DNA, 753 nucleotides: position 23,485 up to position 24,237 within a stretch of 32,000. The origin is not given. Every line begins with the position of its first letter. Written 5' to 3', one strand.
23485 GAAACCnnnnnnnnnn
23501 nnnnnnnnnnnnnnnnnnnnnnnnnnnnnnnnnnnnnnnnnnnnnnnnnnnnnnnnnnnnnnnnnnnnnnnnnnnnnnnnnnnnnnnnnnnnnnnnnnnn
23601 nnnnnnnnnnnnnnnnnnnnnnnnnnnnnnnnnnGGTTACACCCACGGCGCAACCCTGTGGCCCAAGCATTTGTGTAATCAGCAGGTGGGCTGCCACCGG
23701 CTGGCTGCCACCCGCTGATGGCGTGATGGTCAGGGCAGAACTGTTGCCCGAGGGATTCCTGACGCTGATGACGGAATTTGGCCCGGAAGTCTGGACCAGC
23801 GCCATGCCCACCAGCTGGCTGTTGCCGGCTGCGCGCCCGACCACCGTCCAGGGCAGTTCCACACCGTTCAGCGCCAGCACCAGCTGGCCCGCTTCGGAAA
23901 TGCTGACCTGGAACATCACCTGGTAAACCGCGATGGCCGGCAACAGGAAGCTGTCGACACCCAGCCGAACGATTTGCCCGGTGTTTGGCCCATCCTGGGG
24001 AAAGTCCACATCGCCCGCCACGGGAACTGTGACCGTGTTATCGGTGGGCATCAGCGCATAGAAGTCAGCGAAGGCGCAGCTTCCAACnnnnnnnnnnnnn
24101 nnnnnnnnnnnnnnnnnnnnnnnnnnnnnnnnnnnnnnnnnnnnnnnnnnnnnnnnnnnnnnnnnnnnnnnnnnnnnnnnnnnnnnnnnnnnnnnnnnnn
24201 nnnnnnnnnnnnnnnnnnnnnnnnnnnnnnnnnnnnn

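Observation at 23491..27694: Collagen-like surface protein with a BclA/C1q-like domain between two G-X-Y regions, downstream of two TPR glycosyltransferases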

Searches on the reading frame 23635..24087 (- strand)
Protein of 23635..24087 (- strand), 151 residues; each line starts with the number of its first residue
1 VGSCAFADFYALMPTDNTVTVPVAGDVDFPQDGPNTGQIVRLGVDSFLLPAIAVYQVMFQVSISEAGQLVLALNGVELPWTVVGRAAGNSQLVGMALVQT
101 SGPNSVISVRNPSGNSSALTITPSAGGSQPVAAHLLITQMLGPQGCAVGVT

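Call 20: search_solved_structures(query=window:23635-24087:-, max_evalue=10, show_alignments=3)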
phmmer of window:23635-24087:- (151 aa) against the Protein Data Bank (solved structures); distinct sequences matched with E-value up to 10: 1.
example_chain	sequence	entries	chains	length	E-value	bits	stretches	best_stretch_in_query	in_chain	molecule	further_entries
9h38_A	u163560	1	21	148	4.3e-06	30.2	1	13-137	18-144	Flagellar hook-length control protein FliK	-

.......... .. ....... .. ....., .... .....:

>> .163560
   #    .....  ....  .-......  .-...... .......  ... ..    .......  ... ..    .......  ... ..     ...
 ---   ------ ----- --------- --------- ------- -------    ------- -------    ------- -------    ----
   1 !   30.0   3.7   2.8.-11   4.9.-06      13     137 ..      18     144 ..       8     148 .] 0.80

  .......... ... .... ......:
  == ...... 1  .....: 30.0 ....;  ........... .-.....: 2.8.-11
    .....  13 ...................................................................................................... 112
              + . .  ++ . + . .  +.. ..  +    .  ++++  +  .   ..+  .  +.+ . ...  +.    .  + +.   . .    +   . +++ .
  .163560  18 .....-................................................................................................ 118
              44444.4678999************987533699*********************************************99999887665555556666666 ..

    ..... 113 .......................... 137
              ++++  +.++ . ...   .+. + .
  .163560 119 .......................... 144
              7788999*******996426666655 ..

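Call 21: search_dna_similar(query=window:23635-24087:-, collection=phages, mode=protein, max_rows=15)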
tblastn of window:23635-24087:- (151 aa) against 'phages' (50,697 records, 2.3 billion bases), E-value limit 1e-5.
No match.

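Call 23: search_solved_structures(query=A1, max_evalue=1, show_alignments=0)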
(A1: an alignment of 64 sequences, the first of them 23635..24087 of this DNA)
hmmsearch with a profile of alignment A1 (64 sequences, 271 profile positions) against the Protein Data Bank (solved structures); distinct sequences matched with E-value up to 1: 68 (the best 60 are shown).
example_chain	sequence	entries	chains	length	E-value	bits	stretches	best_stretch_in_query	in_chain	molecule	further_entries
3hqv_B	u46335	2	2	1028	3.5e-45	158.1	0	67-116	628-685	Collagen alpha-2(I) chain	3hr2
3hqv_A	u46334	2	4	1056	8.4e-43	150.3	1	49-123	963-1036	Collagen alpha-1(I) chain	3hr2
9han_A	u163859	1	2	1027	4e-14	56.3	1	8-115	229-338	Collagen type VI alpha 1 chain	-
1wck_A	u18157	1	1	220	3.5e-13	53.2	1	59-199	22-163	BCLA PROTEIN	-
9wxp_BC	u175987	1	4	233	4.9e-13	52.7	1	45-114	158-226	Collagen type XI alpha 1 chain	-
9wxp_CA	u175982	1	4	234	4.9e-13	52.7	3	51-119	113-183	Fibrillar collagen NC1 domain-containing protein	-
9wxp_BA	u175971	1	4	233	9.2e-13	51.8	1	52-115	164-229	Fibrillar collagen NC1 domain-containing protein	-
9wxp_AB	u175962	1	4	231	1.8e-12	50.8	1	39-117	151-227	Chromaffin granule amine transporter isoform X1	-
9wxp_AC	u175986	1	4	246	6.7e-12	49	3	44-112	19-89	Collagen type XI alpha 1 chain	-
9wxp_AA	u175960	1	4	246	8.2e-12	48.7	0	67-68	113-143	Collagen alpha-1(V) chain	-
9wxp_DD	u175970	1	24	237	8.9e-12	48.6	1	44-119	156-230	Collagen type II alpha 1 chain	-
9han_B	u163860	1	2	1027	1.1e-11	48.3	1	23-116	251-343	Collagen type VI alpha 2 chain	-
9wxp_CC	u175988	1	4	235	1.7e-11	47.7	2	45-119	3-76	Collagen type XI alpha 1 chain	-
9wxp_BL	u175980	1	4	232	4.1e-11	46.4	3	48-119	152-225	Collagen alpha-3(IX) chain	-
9wxp_DA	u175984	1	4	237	5.1e-11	46.1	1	37-117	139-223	Fibrillar collagen NC1 domain-containing protein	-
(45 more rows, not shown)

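Call 33: predict_structure(alignment_id=A1)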
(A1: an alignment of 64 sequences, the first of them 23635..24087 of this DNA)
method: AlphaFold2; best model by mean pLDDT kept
length: 151 residues; sequences in the alignment: 64
mean_pLDDT: 88.9   pTM: 0.85
mean pLDDT of the five models: 88.9, 88.4, 88.2, 87.6, 83.4
residues with pLDDT >= 90: 100; 70-90: 38; 50-70: 12; < 50: 1
segments of 3 or more residues with pLDDT < 50: none
pLDDT, mean of each block of 10 residues (from residue 1): 84 82 96 95 97 96 90 94 70 93 97 91 74 94 84 57
secondary structure, 60 per line:
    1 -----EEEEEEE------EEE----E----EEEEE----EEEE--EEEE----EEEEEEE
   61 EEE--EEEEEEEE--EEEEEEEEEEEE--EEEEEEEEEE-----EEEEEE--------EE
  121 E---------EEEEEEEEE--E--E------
elements in order: E6-12 E19-21 E31-35 E40-43 E46-49 E54-63 E66-73 E76-87 E90-99 E105-110 E119-121 E131-139

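Call 38: fold_search(model_id=the predicted structure, library=pdb)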
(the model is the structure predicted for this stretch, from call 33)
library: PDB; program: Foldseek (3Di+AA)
matches with E <= 10: 1563; with E <= 0.001: 82
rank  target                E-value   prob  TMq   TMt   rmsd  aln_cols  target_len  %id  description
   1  3tyj                  1.3e-10  1.00  0.76  0.84   2.2       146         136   18  Bacillus collagen-like protein of anthracis P159S mutant (released 2012-03-14)
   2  3twi_A                1.5e-10  1.00  0.79  0.87   1.9       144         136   18  Variable Lymphocyte Receptor Recognition of the Immunodominant Glycoprotein of Bacillus anthracis Spores (released 2012-03-14)
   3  9h38_K                2.0e-10  1.00  0.82  0.89   1.9       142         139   24  C-terminal domain of the F-ENA tip fibrillum F-BclA from Bacillus thuringiensis (released 2025-03-12)
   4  9h38_B                2.1e-10  1.00  0.81  0.88   1.8       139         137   23  C-terminal domain of the F-ENA tip fibrillum F-BclA from Bacillus thuringiensis (released 2025-03-12)
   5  9h38_A                2.1e-10  1.00  0.82  0.88   2.2       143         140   24  C-terminal domain of the F-ENA tip fibrillum F-BclA from Bacillus thuringiensis (released 2025-03-12)
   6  9h38_R                2.2e-10  1.00  0.82  0.87   2.2       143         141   24  C-terminal domain of the F-ENA tip fibrillum F-BclA from Bacillus thuringiensis (released 2025-03-12)
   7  2z5w                  2.8e-10  1.00  0.79  0.87   1.8       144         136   17  tBclA, a recombinant spore surface protein from Bacillus anthracis (released 2008-04-22)
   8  2r6q                  3.4e-10  1.00  0.79  0.86   1.8       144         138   17  Crystal Structure of BclA-island Construct (released 2009-03-10)
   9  1wck                  3.4e-10  1.00  0.79  0.87   1.8       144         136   18  Crystal structure of the C-terminal domain of BclA, the major antigen of the exosporium of the Bacillus anthracis spore. (released 2005-10-25)
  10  9h38_M                4.5e-10  1.00  0.80  0.89   1.8       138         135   23  C-terminal domain of the F-ENA tip fibrillum F-BclA from Bacillus thuringiensis (released 2025-03-12)
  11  9h38_L                1.0e-09  1.00  0.82  0.88   2.0       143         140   24  C-terminal domain of the F-ENA tip fibrillum F-BclA from Bacillus thuringiensis (released 2025-03-12)
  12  9h38_S                1.1e-09  1.00  0.80  0.88   1.9       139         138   23  C-terminal domain of the F-ENA tip fibrillum F-BclA from Bacillus thuringiensis (released 2025-03-12)
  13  7r5i_C                3.4e-07  1.00  0.67  0.68   3.6       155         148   19  High resolution Crystal structure of ExsFA, a Bacillus cereus spore exosporium protein (released 2023-08-23)
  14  7r5i_B                5.0e-07  1.00  0.67  0.70   3.6       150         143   17  High resolution Crystal structure of ExsFA, a Bacillus cereus spore exosporium protein (released 2023-08-23)
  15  7r1m_A                1.1e-06  1.00  0.64  0.63   4.2       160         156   18  Crystal structure of ExsFA, a Bacillus cereus spore exosporium protein (released 2023-02-15)
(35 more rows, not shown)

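Call 43: search_protein_representatives(protein=window:23659-24072:-)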
Query: 138 residues. Proteins with E-value up to 0.001 (for the whole library): 1469; up to 1e-10: 966; up to 1e-30: 261. The best 150 are listed.
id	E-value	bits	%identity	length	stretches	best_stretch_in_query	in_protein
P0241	5.6e-73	259.5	36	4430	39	54-113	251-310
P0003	7.1e-51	188.1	67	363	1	1-135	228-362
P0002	7.2e-48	178.3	66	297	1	1-137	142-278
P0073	4.1e-47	175.9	67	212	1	1-135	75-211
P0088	7.3e-47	175.1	65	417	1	2-134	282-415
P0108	2.4e-46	173.4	67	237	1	1-135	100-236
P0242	1.7e-45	170.7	63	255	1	1-135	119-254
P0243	4.1e-45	169.4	64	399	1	1-135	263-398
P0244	6.5e-45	168.8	64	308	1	1-135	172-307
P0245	1.2e-44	168.0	64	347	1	1-135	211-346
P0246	1.9e-44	167.3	67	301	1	1-135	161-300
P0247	4.4e-44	166.1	61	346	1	1-135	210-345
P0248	5.5e-44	165.8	64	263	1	1-135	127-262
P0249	7.7e-44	165.3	60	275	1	1-134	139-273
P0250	8.1e-44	165.2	61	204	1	1-135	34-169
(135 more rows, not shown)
